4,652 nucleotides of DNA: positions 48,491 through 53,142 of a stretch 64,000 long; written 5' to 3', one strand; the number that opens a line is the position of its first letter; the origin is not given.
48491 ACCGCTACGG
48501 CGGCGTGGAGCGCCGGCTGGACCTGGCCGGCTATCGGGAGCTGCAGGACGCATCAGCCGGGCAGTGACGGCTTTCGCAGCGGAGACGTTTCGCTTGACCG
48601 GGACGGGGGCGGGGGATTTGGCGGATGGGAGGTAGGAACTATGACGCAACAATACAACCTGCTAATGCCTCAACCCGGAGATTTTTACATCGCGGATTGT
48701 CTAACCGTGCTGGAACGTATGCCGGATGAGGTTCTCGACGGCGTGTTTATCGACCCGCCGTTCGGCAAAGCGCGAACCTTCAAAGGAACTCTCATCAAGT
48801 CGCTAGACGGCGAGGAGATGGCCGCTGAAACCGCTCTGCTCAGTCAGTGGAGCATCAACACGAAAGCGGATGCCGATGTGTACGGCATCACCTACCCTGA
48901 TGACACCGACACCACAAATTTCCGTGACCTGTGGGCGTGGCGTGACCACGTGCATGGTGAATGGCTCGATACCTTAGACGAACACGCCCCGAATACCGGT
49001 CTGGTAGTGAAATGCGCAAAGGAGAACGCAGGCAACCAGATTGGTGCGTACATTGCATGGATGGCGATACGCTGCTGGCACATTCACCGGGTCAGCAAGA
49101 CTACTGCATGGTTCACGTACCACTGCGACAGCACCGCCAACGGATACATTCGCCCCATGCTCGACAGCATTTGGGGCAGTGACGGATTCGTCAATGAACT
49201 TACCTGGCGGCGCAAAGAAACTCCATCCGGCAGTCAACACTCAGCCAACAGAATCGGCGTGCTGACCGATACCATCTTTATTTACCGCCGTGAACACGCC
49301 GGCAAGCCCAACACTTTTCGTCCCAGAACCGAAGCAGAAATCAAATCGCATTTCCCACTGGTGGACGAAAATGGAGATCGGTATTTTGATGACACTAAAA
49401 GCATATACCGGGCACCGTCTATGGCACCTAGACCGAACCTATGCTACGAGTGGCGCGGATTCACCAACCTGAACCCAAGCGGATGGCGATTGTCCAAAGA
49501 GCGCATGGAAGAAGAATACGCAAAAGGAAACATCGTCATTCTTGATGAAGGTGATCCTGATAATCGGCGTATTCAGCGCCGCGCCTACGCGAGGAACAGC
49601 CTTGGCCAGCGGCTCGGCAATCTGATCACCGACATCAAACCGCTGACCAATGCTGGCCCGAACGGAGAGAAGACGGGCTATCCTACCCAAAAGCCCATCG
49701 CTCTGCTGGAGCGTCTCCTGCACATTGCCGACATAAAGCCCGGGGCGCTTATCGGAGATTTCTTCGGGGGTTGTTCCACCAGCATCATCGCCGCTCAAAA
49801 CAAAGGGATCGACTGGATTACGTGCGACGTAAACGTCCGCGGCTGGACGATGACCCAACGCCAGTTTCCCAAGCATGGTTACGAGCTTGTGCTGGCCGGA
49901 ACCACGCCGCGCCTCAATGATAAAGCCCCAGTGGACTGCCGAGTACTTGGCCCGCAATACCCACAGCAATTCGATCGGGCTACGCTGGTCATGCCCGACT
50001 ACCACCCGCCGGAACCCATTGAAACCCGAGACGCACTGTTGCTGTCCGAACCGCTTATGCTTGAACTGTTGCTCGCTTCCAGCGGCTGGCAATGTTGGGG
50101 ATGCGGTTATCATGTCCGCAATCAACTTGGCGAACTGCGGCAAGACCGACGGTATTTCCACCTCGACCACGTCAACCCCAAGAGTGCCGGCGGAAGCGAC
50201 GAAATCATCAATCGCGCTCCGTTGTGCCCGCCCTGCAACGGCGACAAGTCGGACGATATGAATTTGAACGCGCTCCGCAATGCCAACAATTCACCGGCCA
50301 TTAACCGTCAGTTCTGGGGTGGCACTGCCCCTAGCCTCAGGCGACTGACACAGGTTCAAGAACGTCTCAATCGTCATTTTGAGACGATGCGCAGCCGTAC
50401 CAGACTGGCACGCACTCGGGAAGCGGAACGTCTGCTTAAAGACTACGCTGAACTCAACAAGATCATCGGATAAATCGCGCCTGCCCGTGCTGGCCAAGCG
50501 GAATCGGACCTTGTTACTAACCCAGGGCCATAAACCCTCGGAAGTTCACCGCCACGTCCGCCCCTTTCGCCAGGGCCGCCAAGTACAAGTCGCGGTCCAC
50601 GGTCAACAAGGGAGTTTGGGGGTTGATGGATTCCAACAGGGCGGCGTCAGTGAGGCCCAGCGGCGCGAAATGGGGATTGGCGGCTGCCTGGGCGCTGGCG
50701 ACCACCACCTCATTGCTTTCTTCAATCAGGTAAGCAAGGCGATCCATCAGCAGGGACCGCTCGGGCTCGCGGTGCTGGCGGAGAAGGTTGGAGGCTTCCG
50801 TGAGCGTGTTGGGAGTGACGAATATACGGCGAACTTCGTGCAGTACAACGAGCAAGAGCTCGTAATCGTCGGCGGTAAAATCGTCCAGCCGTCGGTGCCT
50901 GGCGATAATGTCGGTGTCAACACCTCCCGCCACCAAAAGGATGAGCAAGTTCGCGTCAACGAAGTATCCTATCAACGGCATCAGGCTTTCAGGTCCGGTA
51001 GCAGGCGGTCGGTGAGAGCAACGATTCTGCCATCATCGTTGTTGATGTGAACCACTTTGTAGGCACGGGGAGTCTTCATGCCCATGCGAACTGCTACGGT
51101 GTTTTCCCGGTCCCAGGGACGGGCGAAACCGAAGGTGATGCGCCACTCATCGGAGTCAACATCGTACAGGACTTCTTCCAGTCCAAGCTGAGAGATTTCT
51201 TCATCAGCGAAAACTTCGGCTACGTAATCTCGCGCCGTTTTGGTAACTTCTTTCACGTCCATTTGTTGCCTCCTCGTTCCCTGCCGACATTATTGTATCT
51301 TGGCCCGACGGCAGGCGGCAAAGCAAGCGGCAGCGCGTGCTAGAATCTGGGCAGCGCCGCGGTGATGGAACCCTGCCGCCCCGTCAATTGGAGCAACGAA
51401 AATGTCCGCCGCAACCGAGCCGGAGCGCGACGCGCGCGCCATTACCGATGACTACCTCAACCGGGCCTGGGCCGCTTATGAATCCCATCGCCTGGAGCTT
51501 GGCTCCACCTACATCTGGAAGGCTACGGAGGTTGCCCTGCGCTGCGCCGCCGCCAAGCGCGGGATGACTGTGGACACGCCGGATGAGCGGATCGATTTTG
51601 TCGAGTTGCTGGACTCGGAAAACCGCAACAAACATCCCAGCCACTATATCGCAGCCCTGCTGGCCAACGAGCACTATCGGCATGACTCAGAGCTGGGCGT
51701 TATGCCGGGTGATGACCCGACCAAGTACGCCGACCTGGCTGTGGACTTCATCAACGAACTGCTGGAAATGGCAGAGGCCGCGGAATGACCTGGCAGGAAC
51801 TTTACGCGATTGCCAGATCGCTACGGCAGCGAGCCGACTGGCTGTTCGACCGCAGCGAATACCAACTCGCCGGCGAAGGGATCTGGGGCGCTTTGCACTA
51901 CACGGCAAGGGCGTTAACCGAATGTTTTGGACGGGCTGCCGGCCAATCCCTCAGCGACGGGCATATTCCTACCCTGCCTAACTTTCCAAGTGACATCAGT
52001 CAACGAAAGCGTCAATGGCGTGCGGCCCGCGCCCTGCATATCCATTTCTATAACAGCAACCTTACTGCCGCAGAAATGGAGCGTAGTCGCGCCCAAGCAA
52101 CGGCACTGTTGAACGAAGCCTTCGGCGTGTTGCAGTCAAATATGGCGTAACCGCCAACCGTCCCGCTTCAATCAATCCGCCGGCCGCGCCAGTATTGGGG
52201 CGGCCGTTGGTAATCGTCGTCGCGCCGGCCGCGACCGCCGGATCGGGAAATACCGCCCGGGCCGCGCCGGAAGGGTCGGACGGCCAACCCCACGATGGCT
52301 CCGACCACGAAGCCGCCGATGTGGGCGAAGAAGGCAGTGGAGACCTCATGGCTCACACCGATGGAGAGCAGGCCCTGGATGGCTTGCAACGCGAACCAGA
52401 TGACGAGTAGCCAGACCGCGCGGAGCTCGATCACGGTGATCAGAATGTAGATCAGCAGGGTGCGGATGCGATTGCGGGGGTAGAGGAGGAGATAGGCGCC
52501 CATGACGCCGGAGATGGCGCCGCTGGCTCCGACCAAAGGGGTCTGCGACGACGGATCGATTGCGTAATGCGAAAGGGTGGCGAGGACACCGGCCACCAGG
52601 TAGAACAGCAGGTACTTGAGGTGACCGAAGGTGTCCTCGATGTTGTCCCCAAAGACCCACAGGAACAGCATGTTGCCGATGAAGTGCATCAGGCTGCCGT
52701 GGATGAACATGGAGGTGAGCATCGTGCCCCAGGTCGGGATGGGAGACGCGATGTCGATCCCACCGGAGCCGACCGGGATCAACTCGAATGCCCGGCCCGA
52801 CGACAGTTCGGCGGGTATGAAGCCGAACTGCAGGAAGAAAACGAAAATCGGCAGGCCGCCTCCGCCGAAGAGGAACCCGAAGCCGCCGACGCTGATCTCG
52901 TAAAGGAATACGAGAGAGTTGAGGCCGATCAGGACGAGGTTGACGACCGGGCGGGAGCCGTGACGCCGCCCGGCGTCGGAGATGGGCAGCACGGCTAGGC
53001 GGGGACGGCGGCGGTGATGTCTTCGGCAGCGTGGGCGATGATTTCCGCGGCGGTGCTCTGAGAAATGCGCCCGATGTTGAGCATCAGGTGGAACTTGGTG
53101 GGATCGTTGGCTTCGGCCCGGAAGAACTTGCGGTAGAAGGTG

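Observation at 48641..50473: Single-chain beta-class DNA methyltransferase fused to a C-terminal HNH nuclease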

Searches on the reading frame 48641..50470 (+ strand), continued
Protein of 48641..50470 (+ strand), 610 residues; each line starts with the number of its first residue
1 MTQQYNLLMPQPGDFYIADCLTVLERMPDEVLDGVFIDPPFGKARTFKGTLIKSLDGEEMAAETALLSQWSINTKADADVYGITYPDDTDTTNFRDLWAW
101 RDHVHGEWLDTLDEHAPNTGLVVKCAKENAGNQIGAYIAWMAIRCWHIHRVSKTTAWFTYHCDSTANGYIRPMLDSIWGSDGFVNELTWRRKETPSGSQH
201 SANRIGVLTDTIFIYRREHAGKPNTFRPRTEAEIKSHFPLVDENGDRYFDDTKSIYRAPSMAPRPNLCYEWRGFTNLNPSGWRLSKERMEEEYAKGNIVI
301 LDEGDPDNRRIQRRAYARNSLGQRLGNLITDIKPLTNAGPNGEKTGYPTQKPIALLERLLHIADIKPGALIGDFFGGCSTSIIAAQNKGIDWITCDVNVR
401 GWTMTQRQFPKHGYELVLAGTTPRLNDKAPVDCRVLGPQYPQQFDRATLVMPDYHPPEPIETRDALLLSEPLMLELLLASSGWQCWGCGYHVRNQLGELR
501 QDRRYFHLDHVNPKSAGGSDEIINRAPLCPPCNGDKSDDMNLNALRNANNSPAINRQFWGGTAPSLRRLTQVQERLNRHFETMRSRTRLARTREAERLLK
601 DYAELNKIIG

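Call 45: get_annotated_region(hit=H1, flank=4000)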
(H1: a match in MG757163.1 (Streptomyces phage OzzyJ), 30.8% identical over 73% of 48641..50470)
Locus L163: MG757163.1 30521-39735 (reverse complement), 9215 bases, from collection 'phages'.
description: Streptomyces phage OzzyJ, complete genome.
organism: Streptomyces phage OzzyJ (NCBI taxid 2079428)
taxonomy: Viruses; Duplodnaviria; Heunggongvirae; Uroviricota; Caudoviricetes; Arquatrovirinae; Likavirus
host: Streptomyces lividans JI1326; source: soil; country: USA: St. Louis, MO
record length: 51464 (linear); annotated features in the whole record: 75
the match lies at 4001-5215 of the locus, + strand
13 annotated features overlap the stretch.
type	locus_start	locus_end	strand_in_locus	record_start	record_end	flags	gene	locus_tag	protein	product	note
CDS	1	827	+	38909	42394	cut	-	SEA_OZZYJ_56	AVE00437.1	DnaE-like DNA polymerase III alpha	DnaE DNA polymerase III (alpha)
CDS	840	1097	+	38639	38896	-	-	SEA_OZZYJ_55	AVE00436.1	hypothetical protein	-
CDS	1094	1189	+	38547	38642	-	-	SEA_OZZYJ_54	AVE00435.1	hypothetical protein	-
CDS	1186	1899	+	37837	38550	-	-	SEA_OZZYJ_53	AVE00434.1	ThyX-like thymidylate synthase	ThyX thymidylate synthase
CDS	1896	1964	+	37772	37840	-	-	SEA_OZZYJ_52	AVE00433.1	hypothetical protein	-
CDS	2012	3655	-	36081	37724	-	-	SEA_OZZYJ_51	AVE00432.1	serine integrase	integrase, (S-int)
CDS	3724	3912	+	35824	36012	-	-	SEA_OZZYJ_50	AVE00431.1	hypothetical protein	-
CDS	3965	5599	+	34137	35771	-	-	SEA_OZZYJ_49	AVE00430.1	DNA methylase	methyltransferase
CDS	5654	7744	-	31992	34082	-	-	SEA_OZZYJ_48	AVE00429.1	ribonucleotide reductase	-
CDS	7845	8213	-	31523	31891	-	-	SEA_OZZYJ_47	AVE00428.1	hypothetical protein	-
CDS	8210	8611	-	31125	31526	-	-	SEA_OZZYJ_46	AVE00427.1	DNA binding protein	helix-turn-helix DNA binding domain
CDS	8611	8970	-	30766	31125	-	-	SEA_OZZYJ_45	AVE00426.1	hypothetical protein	-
CDS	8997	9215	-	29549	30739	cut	-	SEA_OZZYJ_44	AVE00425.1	MRE11 double-strand break endo/exonuclease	phosphoesterase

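Call 82: search_protein_families(library=phrogs, proteins=[window:48641-50470:+], max_evalue=0.01)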
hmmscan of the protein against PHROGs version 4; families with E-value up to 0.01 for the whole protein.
window:48641-50470:+ (610 aa): 21 families
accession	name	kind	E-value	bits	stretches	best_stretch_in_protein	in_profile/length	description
phrog_67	-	other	7.4e-23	82.5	1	12-399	123-333/743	DNA methyltransferase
phrog_1271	-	DNA, RNA and nucleotide metabolism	1.3e-08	35.7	1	481-546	265-325/361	HNH endonuclease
phrog_2118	-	DNA, RNA and nucleotide metabolism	1.8e-08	35.3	1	478-538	172-223/301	HNH endonuclease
phrog_338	-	DNA, RNA and nucleotide metabolism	4.6e-08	33.8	1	482-560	207-267/340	HNH endonuclease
phrog_2214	-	DNA, RNA and nucleotide metabolism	2.1e-07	31.4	1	475-546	186-246/429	HNH endonuclease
phrog_6050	-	DNA, RNA and nucleotide metabolism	2.9e-06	27.3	1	480-584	309-382/402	HNH endonuclease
phrog_8660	-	DNA, RNA and nucleotide metabolism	3.2e-06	28.4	1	481-546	123-186/196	HNH endonuclease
phrog_16986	-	unknown function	5.3e-06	27.2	1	506-540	35-69/248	-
phrog_3008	-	other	7.4e-06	26.4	1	345-408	148-210/244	DNA methyltransferase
phrog_1035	-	DNA, RNA and nucleotide metabolism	7.8e-06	26.9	1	474-540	151-214/271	endonuclease VII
phrog_5718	-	DNA, RNA and nucleotide metabolism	8.1e-06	26.1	1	473-577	119-211/394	HNH endonuclease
phrog_498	-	other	8.9e-06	25.5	1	343-397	355-408/633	DNA methyltransferase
phrog_9545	-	DNA, RNA and nucleotide metabolism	9.5e-06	26.4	1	473-544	101-172/206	HNH endonuclease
phrog_16726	-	DNA, RNA and nucleotide metabolism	4.2e-05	24.4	1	477-542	88-146/308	HNH endonuclease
phrog_333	-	DNA, RNA and nucleotide metabolism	0.00013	23.1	1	478-548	29-90/138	HNH endonuclease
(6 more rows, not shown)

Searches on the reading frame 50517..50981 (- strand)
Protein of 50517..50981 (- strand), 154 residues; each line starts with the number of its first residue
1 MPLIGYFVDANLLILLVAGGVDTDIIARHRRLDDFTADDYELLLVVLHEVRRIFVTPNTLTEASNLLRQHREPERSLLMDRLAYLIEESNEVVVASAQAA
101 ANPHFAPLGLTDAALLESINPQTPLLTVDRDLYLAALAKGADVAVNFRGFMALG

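Call 3: search_protein_families(library=pfam, proteins=[window:50517-50981:-], max_evalue=0.1)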
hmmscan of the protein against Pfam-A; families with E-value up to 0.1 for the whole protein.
window:50517-50981:- (154 aa): 0 families

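Call 4: search_protein_families(library=ncbifam, proteins=[window:50517-50981:-], max_evalue=0.1)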
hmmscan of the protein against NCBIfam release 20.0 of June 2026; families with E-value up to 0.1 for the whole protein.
window:50517-50981:- (154 aa): 0 families

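Call 5: search_protein_families(library=padloc, proteins=[window:50517-50981:-], max_evalue=0.1)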
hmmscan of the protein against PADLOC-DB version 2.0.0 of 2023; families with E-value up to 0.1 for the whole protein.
window:50517-50981:- (154 aa): 0 families

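Call 36: search_protein_families(library=pfam, proteins=[window:50517-50978:-], max_evalue=10)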
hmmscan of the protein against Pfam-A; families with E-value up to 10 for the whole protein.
window:50517-50978:- (153 aa): 0 families

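Call 37: search_solved_structures(query=window:50517-50978:-, max_evalue=10)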
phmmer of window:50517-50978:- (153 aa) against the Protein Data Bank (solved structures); distinct sequences matched with E-value up to 10: 7.
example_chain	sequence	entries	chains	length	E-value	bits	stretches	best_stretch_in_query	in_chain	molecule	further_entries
3kxr_A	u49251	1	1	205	0.33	14.3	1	25-125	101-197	Magnesium transporter, putative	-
6dmp_A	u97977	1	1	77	1.5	12.2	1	19-91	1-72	Designed orthogonal protein DHD13_XAAA_A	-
6n2y_b1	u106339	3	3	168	2.8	11.3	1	57-100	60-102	ATP synthase subunit b | Bacillus PS3 ATP synthase subunit b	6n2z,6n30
9jc1_B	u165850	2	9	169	2.8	11.3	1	57-100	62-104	ATP synthase subunit b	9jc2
6n2d_b2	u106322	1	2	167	2.9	11.2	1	57-100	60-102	ATP synthase subunit b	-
6n2y_b2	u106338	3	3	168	3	11.2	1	57-100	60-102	ATP synthase subunit b | Bacillus PS3 ATP synthase subunit b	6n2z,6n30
9jc1_A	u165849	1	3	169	3.1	11.1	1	57-100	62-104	ATP synthase subunit b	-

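Call 66: find_homologous_proteins(query=window:50517-50978:-, max_evalue=0.001)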
Query window:50517-50978:- (153 aa): 1908 proteins with E <= 0.001 among 2556 candidates; the best 120 are listed.
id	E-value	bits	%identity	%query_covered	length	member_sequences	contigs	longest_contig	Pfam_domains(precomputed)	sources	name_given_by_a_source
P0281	7.2e-87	307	95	100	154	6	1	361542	-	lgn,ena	-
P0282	7.1e-79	281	89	100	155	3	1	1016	-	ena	-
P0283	1.2e-78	280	88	100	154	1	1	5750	-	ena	-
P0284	9.0e-74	264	85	98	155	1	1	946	-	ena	-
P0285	1.1e-72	261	85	97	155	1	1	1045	-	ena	-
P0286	1.1e-72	261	83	99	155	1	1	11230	-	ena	-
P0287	8.2e-71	255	82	99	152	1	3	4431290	-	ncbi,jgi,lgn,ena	-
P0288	1.1e-70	254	83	97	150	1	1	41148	-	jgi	-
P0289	2.7e-70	253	80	100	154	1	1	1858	-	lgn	-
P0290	3.7e-70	252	81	98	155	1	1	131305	-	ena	-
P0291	9.2e-70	251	81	98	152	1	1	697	-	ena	-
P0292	3.7e-69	249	82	98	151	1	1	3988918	-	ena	-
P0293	4.2e-69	249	81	98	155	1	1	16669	-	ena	-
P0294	1.5e-68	247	80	98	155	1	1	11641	-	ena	-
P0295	2.6e-68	246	81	98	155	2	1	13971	-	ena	-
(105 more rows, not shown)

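Call 74: predict_structure(alignment_id=A3)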
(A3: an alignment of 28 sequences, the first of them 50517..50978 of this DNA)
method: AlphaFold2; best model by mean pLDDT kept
length: 153 residues; sequences in the alignment: 28
mean_pLDDT: 83.1   pTM: 0.81
mean pLDDT of the five models: 83.1, 82.3, 79.8, 65.9, 42.9
residues with pLDDT >= 90: 62; 70-90: 68; 50-70: 13; < 50: 10
segments of 3 or more residues with pLDDT < 50: 99-101, 103-109
pLDDT, mean of each block of 10 residues (from residue 1): 87 95 92 94 88 86 92 95 79 61 46 75 89 85 87 72
secondary structure, 60 per line:
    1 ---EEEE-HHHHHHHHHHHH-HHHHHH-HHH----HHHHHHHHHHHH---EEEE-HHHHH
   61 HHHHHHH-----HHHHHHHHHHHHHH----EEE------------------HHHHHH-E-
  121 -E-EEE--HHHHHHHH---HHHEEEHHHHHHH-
elements in order: E4-7 H9-20 H22-27 H36-47 E51-54 H56-67 H73-86 E91-93 H112-117 E124-126 H129-136 E143-145 H146-152

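Call 76: fold_search(model_id=the predicted structure, library=pdb)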
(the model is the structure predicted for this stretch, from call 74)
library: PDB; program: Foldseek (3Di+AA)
matches with E <= 10: 315; with E <= 0.001: 0
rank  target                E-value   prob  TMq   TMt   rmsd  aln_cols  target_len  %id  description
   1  2fe1                  6.4e-03  1.00  0.53  0.61   5.1       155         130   19  Crystal Structure of PAE0151 from Pyrobaculum aerophilum (released 2005-12-27)
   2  1o4w                  1.8e-02  1.00  0.51  0.60   5.4       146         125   18  CRYSTAL STRUCTURE OF a PIN (PILT N-TERMINUS) DOMAIN CONTAINING PROTEIN (AF0591) FROM ARCHAEOGLOBUS FULGIDUS AT 1.90 A RE (released 2003-07-29)
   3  5wz4_A                8.4e-02  0.95  0.37  0.42   4.1        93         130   13  Crystal structure of Mycobacterium tuberculosis VapC20 (Rv2549c), Sarcin-Ricin loop cleaving toxin (released 2017-10-25)
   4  3i8o                  9.4e-02  0.96  0.49  0.53   6.0       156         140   17  A domain of a functionally unknown protein from Methanocaldococcus jannaschii DSM 2661. (released 2009-07-21)
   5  4xgq_A                9.4e-02  0.89  0.44  0.50   6.8       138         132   14  Crystal structure of addiction module from Mycobacterial species (released 2015-08-12)
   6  5wzf_A                1.0e-01  0.93  0.37  0.42   4.1        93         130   14  Crystal structure of Mycobacterium tuberculosis VapC20 (Rv2549c), Sarcin-Ricin loop cleaving toxin (released 2017-10-25)
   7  4xgr_A                1.1e-01  0.92  0.45  0.52   6.5       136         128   13  Crystal structure of addiction module from Mycobacterial species (released 2015-08-12)
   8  5wzf_B                1.2e-01  0.92  0.37  0.42   4.1        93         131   14  Crystal structure of Mycobacterium tuberculosis VapC20 (Rv2549c), Sarcin-Ricin loop cleaving toxin (released 2017-10-25)
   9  4xgr_C                1.2e-01  0.89  0.45  0.53   6.4       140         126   14  Crystal structure of addiction module from Mycobacterial species (released 2015-08-12)
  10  5x3t_B                1.4e-01  0.94  0.53  0.58   5.7       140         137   15  VapBC from Mycobacterium tuberculosis (released 2017-06-07)
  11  2hww_C                2.0e-01  0.54  0.43  0.45   6.9       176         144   11  Structure of PIN domain of human SMG6 (released 2006-11-14)
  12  1ye5_A                2.2e-01  0.72  0.49  0.52   6.5       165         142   14  Crystal structure of hypothetical protein of unknown function from pyrococcus horikoshii OT3 (released 2005-05-17)
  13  7qhy_A                2.2e-01  0.44  0.44  0.37   9.2       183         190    9  Structure of a Kluyveromyces lactis protein involved in RNA decay (released 2022-03-23)
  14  5h4h_B                2.4e-01  0.66  0.48  0.50   6.5       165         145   14  Structure of PIN-domain protein (VapC4 toxin) from Pyrococcus horikoshii determined at 2.2 A resolution (released 2016-11-23)
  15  2hww_B                2.6e-01  0.63  0.48  0.47   6.5       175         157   13  Structure of PIN domain of human SMG6 (released 2006-11-14)
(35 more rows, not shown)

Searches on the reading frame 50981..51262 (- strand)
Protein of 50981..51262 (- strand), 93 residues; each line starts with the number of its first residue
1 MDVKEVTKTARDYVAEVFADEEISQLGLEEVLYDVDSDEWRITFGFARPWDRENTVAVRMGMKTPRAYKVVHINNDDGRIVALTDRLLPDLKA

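Call 3: search_protein_families(library=pfam, proteins=[window:50981-51262:-], max_evalue=0.1)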
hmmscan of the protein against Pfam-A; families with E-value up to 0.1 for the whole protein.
window:50981-51262:- (93 aa): 0 families

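Call 4: search_protein_families(library=ncbifam, proteins=[window:50981-51262:-], max_evalue=0.1)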
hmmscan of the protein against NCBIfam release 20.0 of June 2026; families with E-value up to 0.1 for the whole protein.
window:50981-51262:- (93 aa): 0 families

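Call 5: search_protein_families(library=padloc, proteins=[window:50981-51262:-], max_evalue=0.1)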
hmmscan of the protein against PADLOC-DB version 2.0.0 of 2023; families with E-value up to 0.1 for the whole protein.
window:50981-51262:- (93 aa): 0 families

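Call 36: search_protein_families(library=pfam, proteins=[window:50981-51259:-], max_evalue=10)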
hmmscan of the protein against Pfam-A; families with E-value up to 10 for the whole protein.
window:50981-51259:- (92 aa): 0 families

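Call 82: search_protein_families(library=phrogs, proteins=[window:50981-51259:-], max_evalue=0.01)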
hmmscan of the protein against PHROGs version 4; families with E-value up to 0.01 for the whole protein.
window:50981-51259:- (92 aa): 0 families

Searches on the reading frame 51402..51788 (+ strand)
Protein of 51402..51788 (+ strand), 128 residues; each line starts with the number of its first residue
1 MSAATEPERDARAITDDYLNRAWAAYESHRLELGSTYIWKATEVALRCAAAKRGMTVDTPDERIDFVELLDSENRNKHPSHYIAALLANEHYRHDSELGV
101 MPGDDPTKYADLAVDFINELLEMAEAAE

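Call 3: search_protein_families(library=pfam, proteins=[window:51402-51788:+], max_evalue=0.1)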
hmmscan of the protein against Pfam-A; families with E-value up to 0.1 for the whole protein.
window:51402-51788:+ (128 aa): 0 families

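Call 4: search_protein_families(library=ncbifam, proteins=[window:51402-51788:+], max_evalue=0.1)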
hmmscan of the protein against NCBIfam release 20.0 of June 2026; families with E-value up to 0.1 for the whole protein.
window:51402-51788:+ (128 aa): 1 family
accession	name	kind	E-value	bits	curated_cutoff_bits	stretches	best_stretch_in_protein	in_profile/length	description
NF050104.1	TA_MazE_antitoxin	equivalog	0.1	13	65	0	56-93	3-36/69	type II toxin-antitoxin system MazE family antitoxin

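Call 5: search_protein_families(library=padloc, proteins=[window:51402-51788:+], max_evalue=0.1)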
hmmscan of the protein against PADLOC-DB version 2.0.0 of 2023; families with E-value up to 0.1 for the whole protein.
window:51402-51788:+ (128 aa): 0 families

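Call 36: search_protein_families(library=pfam, proteins=[window:51402-51785:+], max_evalue=10)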
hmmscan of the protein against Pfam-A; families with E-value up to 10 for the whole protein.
window:51402-51785:+ (128 aa): 0 families

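Call 82: search_protein_families(library=phrogs, proteins=[window:51402-51785:+], max_evalue=0.01)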
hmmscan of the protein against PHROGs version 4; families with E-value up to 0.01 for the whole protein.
window:51402-51785:+ (128 aa): 0 families

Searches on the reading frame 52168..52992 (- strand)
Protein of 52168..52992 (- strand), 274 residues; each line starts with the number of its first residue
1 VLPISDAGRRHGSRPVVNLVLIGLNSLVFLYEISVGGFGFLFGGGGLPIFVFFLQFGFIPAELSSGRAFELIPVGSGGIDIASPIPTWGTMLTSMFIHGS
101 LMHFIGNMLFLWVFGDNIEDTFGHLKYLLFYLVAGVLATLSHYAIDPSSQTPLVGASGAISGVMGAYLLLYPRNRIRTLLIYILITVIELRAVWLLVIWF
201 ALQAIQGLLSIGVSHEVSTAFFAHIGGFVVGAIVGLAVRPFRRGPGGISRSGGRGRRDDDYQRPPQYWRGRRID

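Call 3: search_protein_families(library=pfam, proteins=[window:52168-52992:-], max_evalue=0.1)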
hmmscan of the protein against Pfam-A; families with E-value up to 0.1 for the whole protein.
window:52168-52992:- (274 aa): 2 families
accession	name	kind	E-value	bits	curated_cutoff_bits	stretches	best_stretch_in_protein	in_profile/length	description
PF01694.28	Rhomboid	-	1.2e-34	120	22.6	1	88-239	4-141/143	Rhomboid domain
PF08551.15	DUF1751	-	2.2e-05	25.4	22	1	90-143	10-63/99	Eukaryotic integral membrane protein (DUF1751)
